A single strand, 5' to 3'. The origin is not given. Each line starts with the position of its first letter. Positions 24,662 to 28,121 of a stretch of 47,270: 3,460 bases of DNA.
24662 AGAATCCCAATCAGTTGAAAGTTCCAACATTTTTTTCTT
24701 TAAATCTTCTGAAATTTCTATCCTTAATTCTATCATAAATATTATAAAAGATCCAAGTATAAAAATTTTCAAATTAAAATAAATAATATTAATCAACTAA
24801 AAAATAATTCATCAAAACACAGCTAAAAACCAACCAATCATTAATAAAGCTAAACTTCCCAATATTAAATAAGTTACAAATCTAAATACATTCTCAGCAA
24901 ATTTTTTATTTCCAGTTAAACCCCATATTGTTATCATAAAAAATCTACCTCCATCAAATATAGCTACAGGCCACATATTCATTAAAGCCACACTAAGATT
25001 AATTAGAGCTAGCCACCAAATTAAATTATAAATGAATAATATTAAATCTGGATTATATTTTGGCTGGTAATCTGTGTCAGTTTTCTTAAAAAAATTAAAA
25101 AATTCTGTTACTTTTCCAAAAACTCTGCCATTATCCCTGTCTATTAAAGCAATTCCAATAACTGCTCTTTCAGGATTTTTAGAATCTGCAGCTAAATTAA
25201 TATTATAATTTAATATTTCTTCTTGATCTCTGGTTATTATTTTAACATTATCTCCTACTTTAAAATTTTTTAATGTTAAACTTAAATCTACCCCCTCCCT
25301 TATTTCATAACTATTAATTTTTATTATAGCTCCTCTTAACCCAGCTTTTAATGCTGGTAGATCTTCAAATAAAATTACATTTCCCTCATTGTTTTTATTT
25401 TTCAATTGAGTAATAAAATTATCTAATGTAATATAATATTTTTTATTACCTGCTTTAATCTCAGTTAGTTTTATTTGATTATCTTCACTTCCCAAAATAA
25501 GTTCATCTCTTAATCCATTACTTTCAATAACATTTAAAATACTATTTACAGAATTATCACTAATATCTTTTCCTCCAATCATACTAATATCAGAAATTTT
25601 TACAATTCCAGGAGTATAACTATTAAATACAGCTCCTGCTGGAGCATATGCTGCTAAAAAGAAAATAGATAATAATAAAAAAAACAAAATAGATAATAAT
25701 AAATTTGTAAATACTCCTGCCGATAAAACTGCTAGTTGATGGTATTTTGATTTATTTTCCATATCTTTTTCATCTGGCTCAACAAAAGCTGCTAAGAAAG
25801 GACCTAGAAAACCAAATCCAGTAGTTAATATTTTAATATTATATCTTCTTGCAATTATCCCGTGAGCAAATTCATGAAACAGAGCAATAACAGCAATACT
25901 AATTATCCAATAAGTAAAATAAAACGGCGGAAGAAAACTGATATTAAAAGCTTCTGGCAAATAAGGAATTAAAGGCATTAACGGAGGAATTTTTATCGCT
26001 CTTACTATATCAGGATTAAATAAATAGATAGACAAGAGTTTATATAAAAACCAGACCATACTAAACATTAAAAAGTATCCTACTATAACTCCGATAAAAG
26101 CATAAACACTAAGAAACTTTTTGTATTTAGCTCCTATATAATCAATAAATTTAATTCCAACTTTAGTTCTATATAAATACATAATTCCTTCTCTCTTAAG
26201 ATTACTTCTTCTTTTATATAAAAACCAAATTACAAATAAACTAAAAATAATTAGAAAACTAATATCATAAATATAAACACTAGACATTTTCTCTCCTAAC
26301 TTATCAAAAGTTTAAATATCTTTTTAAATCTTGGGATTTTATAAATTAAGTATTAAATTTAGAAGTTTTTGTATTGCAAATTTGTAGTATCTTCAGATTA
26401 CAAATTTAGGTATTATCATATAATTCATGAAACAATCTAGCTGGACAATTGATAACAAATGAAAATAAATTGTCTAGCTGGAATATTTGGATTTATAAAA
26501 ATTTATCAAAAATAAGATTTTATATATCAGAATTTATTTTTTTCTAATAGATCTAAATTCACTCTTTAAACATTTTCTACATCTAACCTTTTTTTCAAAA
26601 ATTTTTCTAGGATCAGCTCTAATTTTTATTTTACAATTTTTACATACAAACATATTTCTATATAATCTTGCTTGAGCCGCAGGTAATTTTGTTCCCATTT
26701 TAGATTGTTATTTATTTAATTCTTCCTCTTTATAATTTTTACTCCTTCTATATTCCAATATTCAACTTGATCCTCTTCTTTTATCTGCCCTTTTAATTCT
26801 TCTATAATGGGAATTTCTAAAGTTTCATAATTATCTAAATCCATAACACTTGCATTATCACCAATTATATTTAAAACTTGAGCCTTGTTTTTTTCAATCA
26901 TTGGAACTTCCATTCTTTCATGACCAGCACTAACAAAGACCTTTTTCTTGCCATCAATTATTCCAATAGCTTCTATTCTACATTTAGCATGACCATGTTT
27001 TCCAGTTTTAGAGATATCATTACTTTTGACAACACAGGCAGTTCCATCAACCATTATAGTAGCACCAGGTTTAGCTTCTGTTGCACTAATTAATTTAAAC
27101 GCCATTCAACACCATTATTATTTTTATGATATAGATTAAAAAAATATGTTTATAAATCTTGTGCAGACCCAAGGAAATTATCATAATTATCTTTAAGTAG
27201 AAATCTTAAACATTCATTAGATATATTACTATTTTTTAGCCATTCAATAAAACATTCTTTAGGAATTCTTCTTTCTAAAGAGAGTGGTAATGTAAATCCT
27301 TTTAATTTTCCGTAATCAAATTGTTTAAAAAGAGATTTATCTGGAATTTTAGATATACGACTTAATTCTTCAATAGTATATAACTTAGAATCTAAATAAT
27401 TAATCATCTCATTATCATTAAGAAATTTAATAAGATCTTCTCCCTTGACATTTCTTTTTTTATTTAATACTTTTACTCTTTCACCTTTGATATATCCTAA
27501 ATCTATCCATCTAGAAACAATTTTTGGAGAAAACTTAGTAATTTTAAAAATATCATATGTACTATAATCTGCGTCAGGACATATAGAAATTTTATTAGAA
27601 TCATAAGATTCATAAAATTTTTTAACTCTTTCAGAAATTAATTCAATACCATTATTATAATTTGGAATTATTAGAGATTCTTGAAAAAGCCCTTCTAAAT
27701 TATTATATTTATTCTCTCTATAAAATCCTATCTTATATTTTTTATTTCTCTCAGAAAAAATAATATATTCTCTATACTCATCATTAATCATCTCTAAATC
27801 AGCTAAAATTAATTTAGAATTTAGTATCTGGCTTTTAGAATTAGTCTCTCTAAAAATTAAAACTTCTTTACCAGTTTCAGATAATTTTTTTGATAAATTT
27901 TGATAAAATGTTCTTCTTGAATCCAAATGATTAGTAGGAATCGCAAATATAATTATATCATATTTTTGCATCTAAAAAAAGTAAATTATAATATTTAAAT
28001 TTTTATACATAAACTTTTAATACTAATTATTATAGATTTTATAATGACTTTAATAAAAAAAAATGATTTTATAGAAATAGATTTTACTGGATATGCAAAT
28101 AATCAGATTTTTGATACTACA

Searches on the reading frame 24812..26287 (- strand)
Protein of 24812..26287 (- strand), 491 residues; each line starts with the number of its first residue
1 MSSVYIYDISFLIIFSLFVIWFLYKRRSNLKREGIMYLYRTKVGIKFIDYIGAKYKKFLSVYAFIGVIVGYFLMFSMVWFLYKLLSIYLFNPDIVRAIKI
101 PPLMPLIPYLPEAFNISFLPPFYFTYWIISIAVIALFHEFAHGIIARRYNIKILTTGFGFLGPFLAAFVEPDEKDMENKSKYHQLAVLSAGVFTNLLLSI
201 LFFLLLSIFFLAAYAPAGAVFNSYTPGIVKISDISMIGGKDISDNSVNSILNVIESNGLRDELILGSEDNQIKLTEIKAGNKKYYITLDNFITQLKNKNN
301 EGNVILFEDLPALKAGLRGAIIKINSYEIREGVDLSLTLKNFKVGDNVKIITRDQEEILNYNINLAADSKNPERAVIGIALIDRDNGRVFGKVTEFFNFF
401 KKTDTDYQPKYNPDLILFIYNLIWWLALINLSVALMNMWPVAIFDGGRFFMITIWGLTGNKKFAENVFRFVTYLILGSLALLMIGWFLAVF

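Call 23: search_protein_families(library=pfam, max_evalue=0.01, proteins=[window:24812-26287:-])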
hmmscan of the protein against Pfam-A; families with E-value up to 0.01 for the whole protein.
window:24812-26287:- (491 aa): 1 family
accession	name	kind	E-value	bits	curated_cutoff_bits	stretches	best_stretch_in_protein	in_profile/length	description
PF02163.28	Peptidase_M50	-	3.5e-22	79.3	27.2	1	127-474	2-217/221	Peptidase family M50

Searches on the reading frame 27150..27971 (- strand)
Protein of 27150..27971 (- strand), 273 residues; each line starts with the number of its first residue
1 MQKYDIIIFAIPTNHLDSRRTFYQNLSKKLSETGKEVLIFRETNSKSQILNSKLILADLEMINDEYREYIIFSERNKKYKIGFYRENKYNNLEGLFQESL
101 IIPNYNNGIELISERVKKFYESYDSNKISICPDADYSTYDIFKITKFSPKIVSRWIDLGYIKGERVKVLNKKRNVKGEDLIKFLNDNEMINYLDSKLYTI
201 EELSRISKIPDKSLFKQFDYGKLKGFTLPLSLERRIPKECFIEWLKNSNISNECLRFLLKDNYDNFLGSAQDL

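Call 23: search_protein_families(library=pfam, max_evalue=0.01, proteins=[window:27150-27971:-])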
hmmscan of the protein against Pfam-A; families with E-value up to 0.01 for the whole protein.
window:27150-27971:- (273 aa): 1 family
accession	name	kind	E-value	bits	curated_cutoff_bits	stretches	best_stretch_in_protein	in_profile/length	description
PF12728.13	HTH_17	-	5.9e-05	23.7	27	0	197-247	1-49/51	Helix-turn-helix domain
